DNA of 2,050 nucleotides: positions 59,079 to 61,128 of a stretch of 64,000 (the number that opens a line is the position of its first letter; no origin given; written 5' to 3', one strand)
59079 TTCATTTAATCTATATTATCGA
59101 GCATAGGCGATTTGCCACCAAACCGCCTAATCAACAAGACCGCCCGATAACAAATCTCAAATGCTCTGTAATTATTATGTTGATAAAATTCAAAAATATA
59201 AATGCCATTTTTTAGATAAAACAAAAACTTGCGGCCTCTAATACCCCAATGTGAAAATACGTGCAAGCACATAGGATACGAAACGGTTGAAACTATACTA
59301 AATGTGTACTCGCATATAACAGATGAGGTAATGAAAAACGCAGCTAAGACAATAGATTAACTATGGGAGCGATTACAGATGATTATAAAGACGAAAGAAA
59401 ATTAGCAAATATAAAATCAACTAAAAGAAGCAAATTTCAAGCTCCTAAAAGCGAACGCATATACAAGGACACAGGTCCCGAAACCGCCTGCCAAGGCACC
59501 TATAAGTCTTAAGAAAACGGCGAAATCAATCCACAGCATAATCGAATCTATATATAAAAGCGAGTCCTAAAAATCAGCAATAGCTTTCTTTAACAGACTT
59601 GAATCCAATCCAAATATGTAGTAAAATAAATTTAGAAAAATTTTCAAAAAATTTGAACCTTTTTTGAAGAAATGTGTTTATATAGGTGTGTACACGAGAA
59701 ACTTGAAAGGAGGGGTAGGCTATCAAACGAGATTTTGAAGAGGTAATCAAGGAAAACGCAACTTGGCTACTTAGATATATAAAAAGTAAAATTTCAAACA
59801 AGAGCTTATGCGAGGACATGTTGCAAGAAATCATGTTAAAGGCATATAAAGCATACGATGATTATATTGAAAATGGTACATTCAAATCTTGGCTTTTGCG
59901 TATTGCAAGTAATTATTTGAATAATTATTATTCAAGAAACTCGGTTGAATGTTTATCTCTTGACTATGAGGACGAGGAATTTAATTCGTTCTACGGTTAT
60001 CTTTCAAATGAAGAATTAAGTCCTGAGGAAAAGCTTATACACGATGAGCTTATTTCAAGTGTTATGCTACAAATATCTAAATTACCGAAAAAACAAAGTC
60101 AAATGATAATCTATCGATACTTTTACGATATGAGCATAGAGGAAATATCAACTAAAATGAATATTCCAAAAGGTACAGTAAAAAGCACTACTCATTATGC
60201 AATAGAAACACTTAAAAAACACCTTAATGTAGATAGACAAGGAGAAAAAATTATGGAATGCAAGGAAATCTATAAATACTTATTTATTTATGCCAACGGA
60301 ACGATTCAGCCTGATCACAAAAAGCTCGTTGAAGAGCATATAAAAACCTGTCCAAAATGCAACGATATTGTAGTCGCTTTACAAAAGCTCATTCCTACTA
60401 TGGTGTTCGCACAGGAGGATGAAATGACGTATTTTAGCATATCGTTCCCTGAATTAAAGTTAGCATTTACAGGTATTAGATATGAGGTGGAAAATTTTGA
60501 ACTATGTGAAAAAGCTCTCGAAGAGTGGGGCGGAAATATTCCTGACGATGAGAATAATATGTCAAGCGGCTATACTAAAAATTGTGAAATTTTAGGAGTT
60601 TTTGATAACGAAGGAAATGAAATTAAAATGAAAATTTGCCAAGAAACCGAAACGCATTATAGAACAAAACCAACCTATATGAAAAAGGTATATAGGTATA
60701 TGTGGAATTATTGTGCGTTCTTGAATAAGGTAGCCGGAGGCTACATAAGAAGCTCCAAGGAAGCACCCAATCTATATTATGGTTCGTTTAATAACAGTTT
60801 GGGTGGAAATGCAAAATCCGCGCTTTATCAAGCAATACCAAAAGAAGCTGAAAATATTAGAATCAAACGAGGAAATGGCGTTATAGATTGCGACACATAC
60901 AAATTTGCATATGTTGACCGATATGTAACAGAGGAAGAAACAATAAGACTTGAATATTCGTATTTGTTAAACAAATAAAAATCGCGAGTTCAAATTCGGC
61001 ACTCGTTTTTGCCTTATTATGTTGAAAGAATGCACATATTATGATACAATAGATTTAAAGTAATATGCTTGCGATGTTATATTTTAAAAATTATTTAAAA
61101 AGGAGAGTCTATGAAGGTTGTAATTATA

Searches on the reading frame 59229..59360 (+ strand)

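Call 5: search_protein_families(library=pfam, proteins=[window:59229-59360:+], max_evalue=0.01)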
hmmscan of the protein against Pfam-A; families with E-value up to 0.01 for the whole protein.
window:59229-59360:+ (43 aa): 0 families

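Call 87: search_protein_families(library=pfam, proteins=[window:59250-59360:+], max_evalue=1)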
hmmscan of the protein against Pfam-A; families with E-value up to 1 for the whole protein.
window:59250-59360:+ (36 aa): 1 family
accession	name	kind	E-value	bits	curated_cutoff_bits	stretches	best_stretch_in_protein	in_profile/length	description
PF23255.1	DUF7070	-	0.96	9.7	27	0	9-25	18-33/49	Domain of unknown function (DUF7070)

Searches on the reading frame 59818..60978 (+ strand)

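Call 5: search_protein_families(library=pfam, proteins=[window:59818-60978:+], max_evalue=0.01)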
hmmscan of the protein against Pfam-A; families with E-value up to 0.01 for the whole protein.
window:59818-60978:+ (386 aa): 6 families
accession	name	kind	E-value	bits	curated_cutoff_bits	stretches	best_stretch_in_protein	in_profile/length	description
PF08281.18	Sigma70_r4_2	-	1e-11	44.7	25.7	1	82-128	4-50/54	Sigma-70, region 4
PF04545.22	Sigma70_r4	-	1.1e-10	41.3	24.1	1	86-134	2-50/50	Sigma-70, region 4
PF13490.11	zf-HC2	-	2.2e-06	28.1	22.2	1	148-181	1-34/35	Putative zinc-finger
PF04542.20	Sigma70_r2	-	4.6e-06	26.8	24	1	2-41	27-68/71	Sigma-70 region 2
PF07638.17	Sigma70_ECF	-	0.0018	18.6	21.1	1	80-137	127-184/185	ECF sigma factor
PF06530.18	Phage_antitermQ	-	0.0024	18.2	26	0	78-135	52-109/118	Phage antitermination protein Q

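Call 14: search_protein_families(library=padloc, proteins=[window:59818-60978:+], max_evalue=0.01)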
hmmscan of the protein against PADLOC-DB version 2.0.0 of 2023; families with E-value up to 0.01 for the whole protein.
window:59818-60978:+ (386 aa): 0 families

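Call 45: search_protein_families(library=ncbifam, proteins=[window:59818-60978:+], max_evalue=0.01)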
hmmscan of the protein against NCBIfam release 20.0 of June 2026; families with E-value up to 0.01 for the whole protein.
window:59818-60978:+ (386 aa): 69 families (the best 25 are shown)
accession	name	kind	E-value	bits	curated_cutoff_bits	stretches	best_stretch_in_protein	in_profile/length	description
NF007223.0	PRK09641.1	equivalog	2.8e-22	79.5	209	1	2-137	49-185/187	RNA polymerase sigma factor SigW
TIGR02937.1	sigma70-ECF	superfamily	1.9e-19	69.9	42.9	1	2-136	32-165/165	sigma-70 family RNA polymerase sigma factor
NF009195.0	PRK12543.1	subfamily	4.2e-19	68.8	197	1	2-140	51-182/192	RNA polymerase sigma factor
NF007216.0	PRK09638.1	equivalog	1.7e-18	67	194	1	2-139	49-177/180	RNA polymerase sigma factor SigY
NF009166.1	PRK12513.1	equivalog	1.1e-17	64.4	206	1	2-138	53-188/193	RNA polymerase sigma factor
TIGR02948.1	SigW_bacill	equivalog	1.4e-17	64.4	243.1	1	3-136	50-184/187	RNA polymerase sigma factor SigW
TIGR02939.1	RpoE_Sigma70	equivalog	1.6e-16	60.9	236.15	1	3-136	52-186/190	RNA polymerase sigma factor RpoE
TIGR02985.1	Sig70_bacteroi1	subfamily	4.2e-16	59.6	126.4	1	2-136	32-162/162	RNA polymerase sigma-70 factor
TIGR02984.1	Sig-70_plancto1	subfamily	2.4e-15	56.6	183.75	1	2-136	42-188/189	RNA polymerase sigma-70 factor, Planctomycetaceae-specific subfamily 1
NF006930.0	PRK09415.1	subfamily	7.6e-15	55.2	198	1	2-137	47-176/179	RNA polymerase factor sigma C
NF007220.0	PRK09639.1-5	equivalog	1e-14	54.7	260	1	2-144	34-172/181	RNA polymerase sigma factor SigX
TIGR02954.1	Sig70_famx3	hypoth_equivalog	2.5e-14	53.4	188.5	1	2-138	47-169/170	RNA polymerase sigma-70 factor, TIGR02954 family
TIGR02952.1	Sig70_famx2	equivalog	3e-14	53.3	206.45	1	3-136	43-170/170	ECF subfamily RNA polymerase sigma factor, BldN family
NF008888.0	PRK11922.1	equivalog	2.2e-13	50.4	204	1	2-137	61-197/231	RNA polymerase sigma factor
NF008891.0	PRK11924.1-5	subfamily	1.6e-12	47.9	259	1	2-137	34-164/171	RNA polymerase sigma factor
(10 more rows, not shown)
